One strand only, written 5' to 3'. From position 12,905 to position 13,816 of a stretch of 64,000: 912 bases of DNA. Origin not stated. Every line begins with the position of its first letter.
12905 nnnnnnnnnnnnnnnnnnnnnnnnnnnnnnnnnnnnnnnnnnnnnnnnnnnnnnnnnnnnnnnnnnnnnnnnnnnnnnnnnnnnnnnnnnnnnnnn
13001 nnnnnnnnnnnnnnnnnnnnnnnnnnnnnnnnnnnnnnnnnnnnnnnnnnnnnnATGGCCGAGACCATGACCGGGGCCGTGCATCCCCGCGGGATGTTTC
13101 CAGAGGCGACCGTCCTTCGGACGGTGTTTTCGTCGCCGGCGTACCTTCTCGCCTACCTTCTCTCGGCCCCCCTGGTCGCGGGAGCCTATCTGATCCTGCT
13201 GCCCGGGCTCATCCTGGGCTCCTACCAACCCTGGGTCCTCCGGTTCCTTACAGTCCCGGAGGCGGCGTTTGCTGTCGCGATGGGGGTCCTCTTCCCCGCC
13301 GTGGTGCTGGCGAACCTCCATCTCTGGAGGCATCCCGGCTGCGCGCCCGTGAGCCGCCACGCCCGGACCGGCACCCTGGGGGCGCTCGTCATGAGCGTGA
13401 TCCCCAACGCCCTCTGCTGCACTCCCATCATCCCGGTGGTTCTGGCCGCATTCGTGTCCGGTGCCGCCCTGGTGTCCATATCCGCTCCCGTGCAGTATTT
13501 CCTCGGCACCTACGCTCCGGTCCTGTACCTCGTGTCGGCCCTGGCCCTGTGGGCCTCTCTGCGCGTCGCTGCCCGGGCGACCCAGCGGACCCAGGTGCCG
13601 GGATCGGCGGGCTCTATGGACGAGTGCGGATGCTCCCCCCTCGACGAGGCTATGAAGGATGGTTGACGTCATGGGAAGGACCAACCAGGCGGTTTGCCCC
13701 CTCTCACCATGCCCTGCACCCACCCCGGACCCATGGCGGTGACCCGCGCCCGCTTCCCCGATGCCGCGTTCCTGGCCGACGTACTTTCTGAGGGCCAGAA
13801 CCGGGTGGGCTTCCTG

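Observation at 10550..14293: merA is paired divergently with a thioredoxin-fold protein and three membrane proteins carrying intramembrane Cys-Cys pairs: a candidate undescribed archaeal Hg(II) handling/transport module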

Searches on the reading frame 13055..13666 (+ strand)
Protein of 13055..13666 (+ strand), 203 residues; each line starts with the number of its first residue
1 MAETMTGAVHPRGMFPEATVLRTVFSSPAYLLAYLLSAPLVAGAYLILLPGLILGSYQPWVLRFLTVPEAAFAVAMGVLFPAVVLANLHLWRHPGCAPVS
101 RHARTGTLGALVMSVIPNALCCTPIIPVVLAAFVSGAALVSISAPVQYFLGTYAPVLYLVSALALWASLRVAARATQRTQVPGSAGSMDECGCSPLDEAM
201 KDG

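Call 3: search_protein_families(library=pfam, proteins=[window:13055-13666:+], max_evalue=1)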
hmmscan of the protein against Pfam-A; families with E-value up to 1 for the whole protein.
window:13055-13666:+ (203 aa): 1 family
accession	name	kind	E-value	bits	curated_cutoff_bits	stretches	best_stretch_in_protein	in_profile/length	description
PF13386.12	DsbD_2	-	0.068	13.5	24.9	1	43-174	50-184/199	Cytochrome C biogenesis protein transmembrane region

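Call 4: search_protein_families(library=ncbifam, proteins=[window:13055-13666:+], max_evalue=1)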
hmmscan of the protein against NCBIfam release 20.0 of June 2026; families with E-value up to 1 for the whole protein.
window:13055-13666:+ (203 aa): 0 families

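Call 8: find_homologous_proteins(query=window:13055-13666:+, max_evalue=0.001)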
Query window:13055-13666:+ (203 aa): 24 proteins with E <= 0.001 among 4277 candidates.
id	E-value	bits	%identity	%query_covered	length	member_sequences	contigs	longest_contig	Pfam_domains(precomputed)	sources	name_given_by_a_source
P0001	7.5e-121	419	97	100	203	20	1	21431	-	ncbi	-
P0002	2.4e-64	235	68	84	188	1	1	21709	-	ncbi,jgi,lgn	-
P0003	1.6e-62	229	63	90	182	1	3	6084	-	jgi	jgi:hypothetical protein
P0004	1.1e-61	226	64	86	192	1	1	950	-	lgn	-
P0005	2.4e-60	222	64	92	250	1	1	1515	-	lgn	-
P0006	8.1e-59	217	63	91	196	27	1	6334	-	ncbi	-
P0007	1.6e-57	213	66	80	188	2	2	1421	-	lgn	-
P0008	1.7e-57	213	65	80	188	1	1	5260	-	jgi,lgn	-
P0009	3.3e-56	208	59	95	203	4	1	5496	-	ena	-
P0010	8.9e-55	204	62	80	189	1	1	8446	-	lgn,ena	-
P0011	3.4e-51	192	56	89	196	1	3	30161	-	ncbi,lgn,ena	-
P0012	4.6e-51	192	58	84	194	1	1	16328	-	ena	-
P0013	7.1e-51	191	51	96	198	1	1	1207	-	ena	-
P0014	3.2e-50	189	57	78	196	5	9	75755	-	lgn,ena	-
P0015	9.9e-49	184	60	79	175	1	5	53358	-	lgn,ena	-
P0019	1.2e-45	174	51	88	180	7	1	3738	-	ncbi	-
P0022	3.8e-8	52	31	90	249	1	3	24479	-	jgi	-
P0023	1.2e-5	43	32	79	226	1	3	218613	-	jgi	jgi:hypothetical protein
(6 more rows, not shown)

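Call 13: find_related_loci(query=A2, collection=genome_contigs, flank=8000)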
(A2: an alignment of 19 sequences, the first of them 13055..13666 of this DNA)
Query A2 (203 aa) in genome_contigs; peptide patterns used: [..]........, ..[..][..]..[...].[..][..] (x = any residue, [..] = any of these).
7 stretches matched a pattern; 5 encode a relative of the query (tblastn E <= 1e-3); 5 distinct loci.
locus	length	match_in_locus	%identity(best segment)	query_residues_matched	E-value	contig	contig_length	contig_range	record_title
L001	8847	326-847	66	1-174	8e-70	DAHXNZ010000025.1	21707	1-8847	MAG TPA_asm: Thermoplasmata archaeon isolate clean313 NODE_25_length_21707_cov_19.896942, whole genome shotgun sequence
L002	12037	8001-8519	65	2-174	3e-58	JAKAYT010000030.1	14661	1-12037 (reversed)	MAG: Thermoplasmata archaeon isolate YS5.bin51 NODE_2662_length_14661_cov_3.289253, whole genome shotgun sequence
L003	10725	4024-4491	60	15-170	3e-54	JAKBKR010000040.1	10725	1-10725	MAG: bacterium isolate DX1.bin10 NODE_9348_length_10725_cov_1.393754, whole genome shotgun sequence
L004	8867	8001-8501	55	4-170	8e-54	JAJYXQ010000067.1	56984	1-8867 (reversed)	MAG: Thermoplasmata archaeon isolate FK3.bin56 NODE_951_length_56984_cov_2.440157, whole genome shotgun sequence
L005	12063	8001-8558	56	15-194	3e-51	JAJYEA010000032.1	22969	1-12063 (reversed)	MAG: Thermoplasmata archaeon isolate DBS1-1.bin134 NODE_3634_length_22969_cov_1.689213, whole genome shotgun sequence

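Call 18: find_encoding_contigs(protein=P0023, flank=8000, max_places=3)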
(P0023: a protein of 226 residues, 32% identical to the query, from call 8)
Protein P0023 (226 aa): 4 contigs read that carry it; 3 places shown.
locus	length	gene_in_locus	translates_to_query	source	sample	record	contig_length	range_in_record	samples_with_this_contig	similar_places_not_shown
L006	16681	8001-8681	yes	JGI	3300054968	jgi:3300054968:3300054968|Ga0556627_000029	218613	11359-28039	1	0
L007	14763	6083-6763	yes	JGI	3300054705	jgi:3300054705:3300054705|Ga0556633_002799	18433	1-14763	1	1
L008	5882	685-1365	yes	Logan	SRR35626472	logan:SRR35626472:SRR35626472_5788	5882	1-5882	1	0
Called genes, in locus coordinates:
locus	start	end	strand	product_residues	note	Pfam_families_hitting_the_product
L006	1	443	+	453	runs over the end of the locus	PF13742:tRNA_anti_2, PF02601:Exonuc_VII_L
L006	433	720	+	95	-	-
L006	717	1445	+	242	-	PF00753:Lactamase_B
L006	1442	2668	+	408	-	PF07992:Pyr_redox_2, PF00070:Pyr_redox, PF14759:Reductase_C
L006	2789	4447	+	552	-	PF00403:HMA (weak), PF01134:GIDA (faint), PF07992:Pyr_redox_2, PF12831:FAD_oxidored (weak), PF13738:Pyr_redox_3 (weak), PF00070:Pyr_redox, PF02852:Pyr_redox_dim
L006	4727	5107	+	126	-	PF03965:Penicillinase_R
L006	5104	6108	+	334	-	PF01435:Peptidase_M48 (weak)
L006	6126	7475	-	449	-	PF03486:HI0933_like (faint), PF07992:Pyr_redox_2, PF13738:Pyr_redox_3, PF00070:Pyr_redox, PF02852:Pyr_redox_dim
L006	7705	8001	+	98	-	-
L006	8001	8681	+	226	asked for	-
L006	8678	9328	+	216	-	-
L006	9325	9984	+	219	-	-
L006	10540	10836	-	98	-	-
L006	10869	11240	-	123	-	PF01022:HTH_5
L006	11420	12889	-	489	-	PF00370:FGGY_N, PF02782:FGGY_C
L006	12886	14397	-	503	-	PF01565:FAD_binding_4, PF02913:FAD-oxidase_C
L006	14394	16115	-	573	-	PF00890:FAD_binding_2 (faint), PF01266:DAO, PF12831:FAD_oxidored (weak), PF16901:DAO_C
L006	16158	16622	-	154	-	PF00293:NUDIX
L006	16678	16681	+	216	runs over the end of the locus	PF01475:FUR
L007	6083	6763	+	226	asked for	-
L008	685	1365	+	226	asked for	-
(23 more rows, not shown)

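Call 20: search_protein_families(library=pfam, proteins=[L006:7705-8001:+, L006:8001-8681:+, L006:8678-9328:+, L006:9325-9984:+, L006:6126-7475:-, L006:2789-4447:+, L006:10540-10836:-], max_evalue=1)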
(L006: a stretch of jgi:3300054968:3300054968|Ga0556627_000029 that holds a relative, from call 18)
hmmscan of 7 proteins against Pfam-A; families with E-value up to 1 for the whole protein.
L006:7705-8001:+ (98 aa): 2 families
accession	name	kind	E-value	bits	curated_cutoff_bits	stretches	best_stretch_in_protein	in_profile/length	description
PF25587.1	Rv2743c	-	0.019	15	27.7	1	17-95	17-91/237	Rv2743c family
PF19744.4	DUF6232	-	0.23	12.3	27.4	1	32-83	33-84/117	Family of unknown function (DUF6232)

L006:8001-8681:+ (226 aa): 1 family
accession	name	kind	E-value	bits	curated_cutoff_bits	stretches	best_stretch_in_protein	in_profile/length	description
PF05529.17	Bap31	-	0.11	12.8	22.7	1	32-94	13-75/138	Bap31/Bap29 transmembrane region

L006:8678-9328:+ (216 aa): 2 families
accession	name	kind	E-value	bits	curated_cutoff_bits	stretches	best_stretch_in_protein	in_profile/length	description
PF00578.27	AhpC-TSA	-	0.00018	21.9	26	1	70-132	1-64/124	AhpC/TSA family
PF08534.16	Redoxin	-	0.00032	21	26.6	1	70-131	2-66/148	Redoxin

L006:9325-9984:+ (219 aa): 3 families
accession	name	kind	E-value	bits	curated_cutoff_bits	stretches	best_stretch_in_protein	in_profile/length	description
PF08534.16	Redoxin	-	0.0002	21.6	26.6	1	62-111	14-64/148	Redoxin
PF00578.27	AhpC-TSA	-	0.00041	20.7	26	1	62-114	11-64/124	AhpC/TSA family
PF02630.20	SCO1-SenC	-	0.074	13.5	22.8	1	62-111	7-57/134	SCO1/SenC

L006:6126-7475:- (449 aa): 22 families
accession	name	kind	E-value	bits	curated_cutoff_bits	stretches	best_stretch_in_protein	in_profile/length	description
PF07992.20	Pyr_redox_2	-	8.2e-58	196.6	26.1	1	6-314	2-291/291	Pyridine nucleotide-disulphide oxidoreductase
PF02852.28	Pyr_redox_dim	-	1.1e-19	71.1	25.3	1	333-441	1-107/110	Pyridine nucleotide-disulphide oxidoreductase, dimerisation domain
PF00070.33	Pyr_redox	-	1.1e-12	48.7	22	1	167-245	1-81/82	Pyridine nucleotide-disulphide oxidoreductase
PF13738.12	Pyr_redox_3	-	7.5e-11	42.2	30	1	124-286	121-291/305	Pyridine nucleotide-disulphide oxidoreductase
PF03486.20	HI0933_like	-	2.6e-05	24.2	50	0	6-36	2-32/244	HI0933-like protein Rossmann domain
PF13450.12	NAD_binding_8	-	7.7e-05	23.3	21.9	2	170-199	1-30/68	NAD(P)-binding Rossmann-like domain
PF01494.25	FAD_binding_3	-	0.0001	22.1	22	1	168-200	4-36/349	FAD binding domain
PF01266.30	DAO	-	0.0029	17.6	27.9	2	167-196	1-30/353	FAD dependent oxidoreductase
PF01134.28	GIDA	-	0.0033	17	22.1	1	168-196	2-30/391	Glucose inhibited division protein A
PF13454.12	NAD_binding_9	-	0.0053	17.2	21.8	1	211-260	106-154/155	FAD-NAD(P)-binding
PF13241.12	NAD_binding_7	-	0.0071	17.3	22.1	0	167-197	9-39/104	Putative NAD(P)-binding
PF13434.12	Lys_Orn_oxgnase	-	0.0076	15.9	21.3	1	125-192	145-215/339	L-lysine 6-monooxygenase/L-ornithine 5-monooxygenase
PF12831.13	FAD_oxidored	-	0.015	15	27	1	6-41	1-37/416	FAD dependent oxidoreductase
PF04820.20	Trp_halogenase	-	0.023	14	21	1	174-263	126-216/458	Tryptophan halogenase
PF01262.27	AlaDh_PNT_C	-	0.03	14.2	23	1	165-195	28-58/214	Alanine dehydrogenase/PNT, C-terminal domain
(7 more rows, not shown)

L006:2789-4447:+ (552 aa): 15 families
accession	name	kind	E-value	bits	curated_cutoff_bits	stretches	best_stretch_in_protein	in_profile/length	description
PF07992.20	Pyr_redox_2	-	6.1e-66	223.2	26.1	1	91-408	1-291/291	Pyridine nucleotide-disulphide oxidoreductase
PF02852.28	Pyr_redox_dim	-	1.1e-29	103.2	25.3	1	429-536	2-109/110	Pyridine nucleotide-disulphide oxidoreductase, dimerisation domain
PF00070.33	Pyr_redox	-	7.1e-15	55.7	22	1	257-333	1-79/82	Pyridine nucleotide-disulphide oxidoreductase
PF13738.12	Pyr_redox_3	-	2.2e-10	40.7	30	1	216-392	123-305/305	Pyridine nucleotide-disulphide oxidoreductase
PF00403.32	HMA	-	4.8e-08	33.7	24.8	1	11-69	1-61/62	Heavy-metal-associated domain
PF12831.13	FAD_oxidored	-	1.2e-07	31.8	27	1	92-134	1-44/416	FAD dependent oxidoreductase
PF01134.28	GIDA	-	1.7e-05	24.5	22.1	1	92-146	1-53/391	Glucose inhibited division protein A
PF03486.20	HI0933_like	-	4.8e-05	23.4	50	1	92-123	2-33/244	HI0933-like protein Rossmann domain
PF01266.30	DAO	-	5.9e-05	23.2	27.9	2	92-193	1-79/353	FAD dependent oxidoreductase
PF00890.30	FAD_binding_2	-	0.00011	21.9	20.4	1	92-126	1-36/414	FAD binding domain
PF13450.12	NAD_binding_8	-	0.022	15.4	21.9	1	95-128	1-35/68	NAD(P)-binding Rossmann-like domain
PF20467.3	MmeI_C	-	0.033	14.8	27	1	505-547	14-55/83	MmeI, C-terminal domain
PF13478.12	XdhC_C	-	0.11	13.4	29.7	0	258-291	1-34/125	XdhC Rossmann domain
PF06368.17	Met_asp_mut_E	-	0.17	10.8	26.6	1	424-514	275-362/441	Methylaspartate mutase E chain (MutE)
PF13434.12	Lys_Orn_oxgnase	-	0.19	11.3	21.3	0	213-270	143-203/339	L-lysine 6-monooxygenase/L-ornithine 5-monooxygenase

L006:10540-10836:- (98 aa): 0 families

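Call 21: search_protein_families(library=ncbifam, proteins=[L006:7705-8001:+, L006:8001-8681:+, L006:8678-9328:+, L006:9325-9984:+, L006:6126-7475:-, L006:2789-4447:+, L006:10540-10836:-], max_evalue=1)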
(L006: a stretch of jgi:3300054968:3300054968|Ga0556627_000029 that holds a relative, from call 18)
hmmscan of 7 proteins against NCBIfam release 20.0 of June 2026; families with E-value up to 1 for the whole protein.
L006:7705-8001:+ (98 aa): 3 families
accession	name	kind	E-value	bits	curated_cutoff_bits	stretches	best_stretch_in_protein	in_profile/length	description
NF047839.1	PspM_Rv2743c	equivalog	0.0001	22.3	80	1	17-96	2-77/220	phage shock envelope stress response protein PspM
NF010701.0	PRK14101.1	equivalog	0.0088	14.3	920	1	24-84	236-293/638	bifunctional transcriptional regulator/glucokinase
NF001953.0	PRK00733.2-1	equivalog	0.05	12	783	1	15-79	577-638/697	sodium-translocating pyrophosphatase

L006:8001-8681:+ (226 aa): 1 family
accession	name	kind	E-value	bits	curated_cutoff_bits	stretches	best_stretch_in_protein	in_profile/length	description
TIGR00892.1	2A0113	subfamily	0.0054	15.5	586.1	1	61-107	334-380/455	monocarboxylate transporter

L006:8678-9328:+ (216 aa): 6 families
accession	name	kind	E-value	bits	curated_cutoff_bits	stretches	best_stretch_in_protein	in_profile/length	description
NF002854.0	PRK03147.1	subfamily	9.6e-05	22.3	170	1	26-134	2-102/176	thiol-disulfide oxidoreductase ResA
NF049861.1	SCO2400_fam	subfamily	0.0021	18.6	55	1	4-63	71-128/136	SCO2400 family protein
NF047696.1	ThlDiSintTplARhiz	equivalog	0.0033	17.2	230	1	75-122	78-125/219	thiol:disulfide interchange protein TlpA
TIGR00385.1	dsbE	subfamily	0.039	13.6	123.15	1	90-134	59-99/173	DsbE family thiol:disulfide interchange protein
NF011941.0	PRK15412.1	equivalog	0.047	13.2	359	1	92-138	66-108/185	thiol:disulfide interchange protein DsbE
NF052375.1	antisigma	equivalog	0.31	11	100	1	15-70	70-123/217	anti-sigma factor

L006:9325-9984:+ (219 aa): 7 families
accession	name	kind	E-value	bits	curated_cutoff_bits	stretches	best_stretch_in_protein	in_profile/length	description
NF047696.1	ThlDiSintTplARhiz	equivalog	0.0027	17.5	230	1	37-101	61-122/219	thiol:disulfide interchange protein TlpA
NF052375.1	antisigma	equivalog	0.005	16.9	100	1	9-65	77-130/217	anti-sigma factor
NF041054.1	WAxxUGC_long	equivalog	0.0053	16.1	300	1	61-117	89-144/354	ResA-like WAxxUGC motif-containing protein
NF002854.0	PRK03147.1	subfamily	0.0075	16.2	170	1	55-115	41-101/176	thiol-disulfide oxidoreductase ResA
NF041202.1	StoA_CxxC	exception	0.098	12.5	210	1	54-123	31-98/163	endospore biogenesis thiol-disulfide oxidoreductase StoA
NF040737.1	peroxi_PrxU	equivalog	0.15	11.8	270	1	59-118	48-108/233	thioredoxin-dependent peroxiredoxin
NF038083.1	CU044_5270_fam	subfamily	0.27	11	100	1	5-67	20-77/284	CU044_5270 family protein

L006:6126-7475:- (449 aa): 121 families (the best 25 are shown)
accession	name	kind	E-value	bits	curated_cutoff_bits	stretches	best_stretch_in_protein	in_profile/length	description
TIGR02053.1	MerA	equivalog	1.2e-96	324.6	454.45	1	6-443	2-450/465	mercury(II) reductase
TIGR01350.1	lipoamide_DH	equivalog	1.6e-93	313.9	408.8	1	5-445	2-452/461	dihydrolipoyl dehydrogenase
NF004991.0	PRK06370.1-3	subfamily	1.9e-80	270.9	620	1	3-441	34-481/509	FAD-containing oxidoreductase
NF004992.0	PRK06370.1-4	equivalog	8.5e-80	268.4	629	1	1-442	1-450/459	FAD-containing oxidoreductase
NF010311.1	PRK13748.1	subfamily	6.5e-72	243.1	600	1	5-438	98-539/560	mercury(II) reductase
NF004947.0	PRK06292.2-5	equivalog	1.9e-67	228.2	592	1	3-443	2-454/474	dihydrolipoyl dehydrogenase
NF041853.1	hythiocyan_redase_MerA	equivalog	1.7e-65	221.6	650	1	3-440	2-434/440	hypothiocyanous acid reductase MerA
NF040477.1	chlor_oxi_RclA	equivalog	2.1e-65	221.1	740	1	4-440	3-433/441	reactive chlorine resistance oxidoreductase RclA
NF004943.0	PRK06292.2-1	equivalog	2.3e-65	221.1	432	1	3-440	2-448/456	dihydrolipoyl dehydrogenase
NF003585.0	PRK05249.1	equivalog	4.2e-65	220.2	465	1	3-449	5-460/464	Si-specific NAD(P)(+) transhydrogenase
NF004946.0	PRK06292.2-4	subfamily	2e-64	218.1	634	1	3-444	2-467/487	dihydrolipoyl dehydrogenase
NF004776.0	PRK06116.1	equivalog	2.5e-64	217.9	480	1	1-441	1-447/450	glutathione-disulfide reductase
NF004990.0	PRK06370.1-1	equivalog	4.5e-64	216.8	842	1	1-442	1-450/459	FAD-containing oxidoreductase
NF005572.0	PRK07251.1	equivalog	3.4e-63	213.9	537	1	3-440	2-432/438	FAD-containing oxidoreductase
NF005884.0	PRK07846.1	equivalog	3.9e-63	213.7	501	1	3-424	2-427/454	mycothione reductase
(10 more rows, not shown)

L006:2789-4447:+ (552 aa): 108 families (the best 25 are shown)
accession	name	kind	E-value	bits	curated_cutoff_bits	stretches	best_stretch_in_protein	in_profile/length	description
TIGR02053.1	MerA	equivalog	3.1e-170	567.2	454.45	1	91-551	1-464/465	mercury(II) reductase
NF010311.1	PRK13748.1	subfamily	4.7e-152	507.7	600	1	12-551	3-559/560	mercury(II) reductase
NF004991.0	PRK06370.1-3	subfamily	1.3e-115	386.9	620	1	88-544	33-491/509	FAD-containing oxidoreductase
TIGR01350.1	lipoamide_DH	equivalog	8e-115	384.1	408.8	1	91-540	2-454/461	dihydrolipoyl dehydrogenase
NF004992.0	PRK06370.1-4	equivalog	3.5e-95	319.1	629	1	89-533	3-448/459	FAD-containing oxidoreductase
NF040477.1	chlor_oxi_RclA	equivalog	6.8e-87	291.9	740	1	90-534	3-434/441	reactive chlorine resistance oxidoreductase RclA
NF004947.0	PRK06292.2-5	equivalog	2.5e-86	290.5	592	1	89-537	2-455/474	dihydrolipoyl dehydrogenase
NF004946.0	PRK06292.2-4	subfamily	5.8e-85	285.9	634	1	89-536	2-466/487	dihydrolipoyl dehydrogenase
NF004776.0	PRK06116.1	equivalog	6.1e-80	269.4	480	1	89-518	3-431/450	glutathione-disulfide reductase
NF004943.0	PRK06292.2-1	equivalog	2e-78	264.2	432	1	90-540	3-455/456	dihydrolipoyl dehydrogenase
NF041853.1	hythiocyan_redase_MerA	equivalog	2e-77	260.9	650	1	90-533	3-434/440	hypothiocyanous acid reductase MerA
NF005884.0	PRK07846.1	equivalog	8.2e-77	258.7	501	1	89-522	2-432/454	mycothione reductase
NF005572.0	PRK07251.1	equivalog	1.8e-76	257.6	537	1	90-533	3-432/438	FAD-containing oxidoreductase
NF004990.0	PRK06370.1-1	equivalog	2.1e-73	247.6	842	1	88-534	2-449/459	FAD-containing oxidoreductase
NF004939.0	PRK06292.1-1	equivalog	5e-72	243.1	435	1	88-540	3-458/476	dihydrolipoyl dehydrogenase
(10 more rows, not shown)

L006:10540-10836:- (98 aa): 1 family
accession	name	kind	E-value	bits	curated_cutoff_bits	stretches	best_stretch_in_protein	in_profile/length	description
NF038050.1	NrtS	subfamily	1.2e-08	34.7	25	1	38-87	5-54/56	nitrate/nitrite transporter NrtS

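Call 23: search_dna_similar(query=L006:8001-8681:+, collection=plasmids, mode=protein, max_evalue=0.001, max_rows=25)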
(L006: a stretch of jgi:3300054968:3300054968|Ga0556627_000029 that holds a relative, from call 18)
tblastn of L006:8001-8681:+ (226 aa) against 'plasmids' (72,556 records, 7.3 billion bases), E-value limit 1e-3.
No match.

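Call 24: search_protein_representatives(alignment_id=A1)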
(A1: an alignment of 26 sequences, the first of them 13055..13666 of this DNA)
Query: 26 sequences, 188 profile positions. Proteins with E-value up to 0.001 (for the whole library): 204; up to 1e-10: 128; up to 1e-30: 24. The best 150 are listed.
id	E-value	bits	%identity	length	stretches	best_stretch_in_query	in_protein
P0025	7.1e-58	211.7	-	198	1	10-180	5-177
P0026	9.9e-55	201.5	-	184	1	8-180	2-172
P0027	2.6e-51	190.4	-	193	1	9-180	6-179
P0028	2.3e-48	180.8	-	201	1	3-180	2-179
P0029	8.5e-48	178.9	-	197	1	21-179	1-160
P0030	1.6e-45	171.5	-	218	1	8-183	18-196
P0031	3.8e-44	167.0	-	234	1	14-182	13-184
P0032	4.4e-44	166.8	-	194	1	7-179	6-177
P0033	9.2e-44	165.7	-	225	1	9-183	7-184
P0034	6.5e-43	163.0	-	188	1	17-180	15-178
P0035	3.8e-41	157.2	-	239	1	7-180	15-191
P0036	2.4e-40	154.6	-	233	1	17-181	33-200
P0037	7.6e-39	149.7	-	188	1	12-173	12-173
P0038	1.4e-38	148.8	-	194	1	4-179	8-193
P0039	1.4e-38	148.8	-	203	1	3-178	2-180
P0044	2.5e-34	135.0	-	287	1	9-180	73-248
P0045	8.5e-34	133.2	-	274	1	9-176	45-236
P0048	6.4e-32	127.1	-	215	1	15-181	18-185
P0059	8.8e-28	113.6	-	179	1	14-175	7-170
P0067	3.1e-25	105.3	-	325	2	7-177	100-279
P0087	1.4e-20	90.1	-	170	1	12-180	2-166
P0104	7.4e-17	78.0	-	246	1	17-178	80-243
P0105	9.6e-17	77.6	-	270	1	20-180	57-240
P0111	1.2e-15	74.1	-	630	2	73-175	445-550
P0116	5.4e-15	71.9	-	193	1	8-170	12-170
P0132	2.7e-13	66.4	-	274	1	14-142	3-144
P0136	1.4e-12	64.0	-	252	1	32-173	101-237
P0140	3.3e-12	62.8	-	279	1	29-179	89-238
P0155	1.4e-10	57.5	-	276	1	99-169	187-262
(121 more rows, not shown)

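Call 29: search_solved_structures(query=A3, max_evalue=10, show_alignments=3)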
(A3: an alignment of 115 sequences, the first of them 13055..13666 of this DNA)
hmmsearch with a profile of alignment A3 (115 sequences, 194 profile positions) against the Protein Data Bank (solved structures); distinct sequences matched with E-value up to 10: 1.
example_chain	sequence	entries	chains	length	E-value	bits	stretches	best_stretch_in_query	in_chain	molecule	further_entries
6cfw_D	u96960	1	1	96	0.93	12.1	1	41-105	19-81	MBH subunit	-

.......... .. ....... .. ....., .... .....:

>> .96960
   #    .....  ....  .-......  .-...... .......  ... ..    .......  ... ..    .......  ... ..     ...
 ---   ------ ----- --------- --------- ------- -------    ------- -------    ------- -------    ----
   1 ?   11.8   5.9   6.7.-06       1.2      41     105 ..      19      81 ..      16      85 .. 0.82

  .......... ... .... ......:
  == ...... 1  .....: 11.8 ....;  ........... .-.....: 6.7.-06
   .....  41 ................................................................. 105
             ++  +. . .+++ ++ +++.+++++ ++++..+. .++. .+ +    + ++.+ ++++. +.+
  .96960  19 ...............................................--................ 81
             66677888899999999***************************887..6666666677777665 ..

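Call 30: search_protein_families(library=pfam, alignment_id=A3, max_evalue=0.1)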
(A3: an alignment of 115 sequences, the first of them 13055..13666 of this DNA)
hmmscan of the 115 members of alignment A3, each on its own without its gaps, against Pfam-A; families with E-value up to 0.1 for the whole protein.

A. member 1, window:13055-13666:+ (203 aa): 1 family
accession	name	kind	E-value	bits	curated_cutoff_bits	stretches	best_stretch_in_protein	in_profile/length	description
PF13386.12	DsbD_2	-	0.068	13.5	24.9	1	43-174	50-184/199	Cytochrome C biogenesis protein transmembrane region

B. families by the number of members that match (of 115 scanned): 29 families (the first 25 are shown)
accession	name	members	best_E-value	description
PF05529.17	Bap31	4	0.00064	Bap31/Bap29 transmembrane region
PF02411.20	MerT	2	0.0047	MerT mercuric transport protein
PF13386.12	DsbD_2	2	0.045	Cytochrome C biogenesis protein transmembrane region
PF09948.15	PpoB2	1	0.001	Copper chaperone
PF04893.22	Yip1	1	0.0031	Yip1 domain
PF07885.22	Ion_trans_2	1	0.0032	Ion channel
PF03773.19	ArsP_1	1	0.0047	Predicted permease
PF13664.11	DUF4149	1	0.0062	Domain of unknown function (DUF4149)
PF01277.22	Oleosin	1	0.012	Oleosin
PF10754.15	DUF2569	1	0.016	Protein of unknown function (DUF2569)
PF04184.18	ST7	1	0.02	ST7 protein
PF10767.14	YbjO_DH-like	1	0.024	Inner membrane protein YbjO, dehydrogenase-like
PF20498.3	DUF6728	1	0.034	Family of unknown function (DUF6728)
PF07086.17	Jagunal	1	0.036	Jagunal, ER re-organisation during oogenesis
PF11119.13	DUF2633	1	0.036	Protein of unknown function (DUF2633)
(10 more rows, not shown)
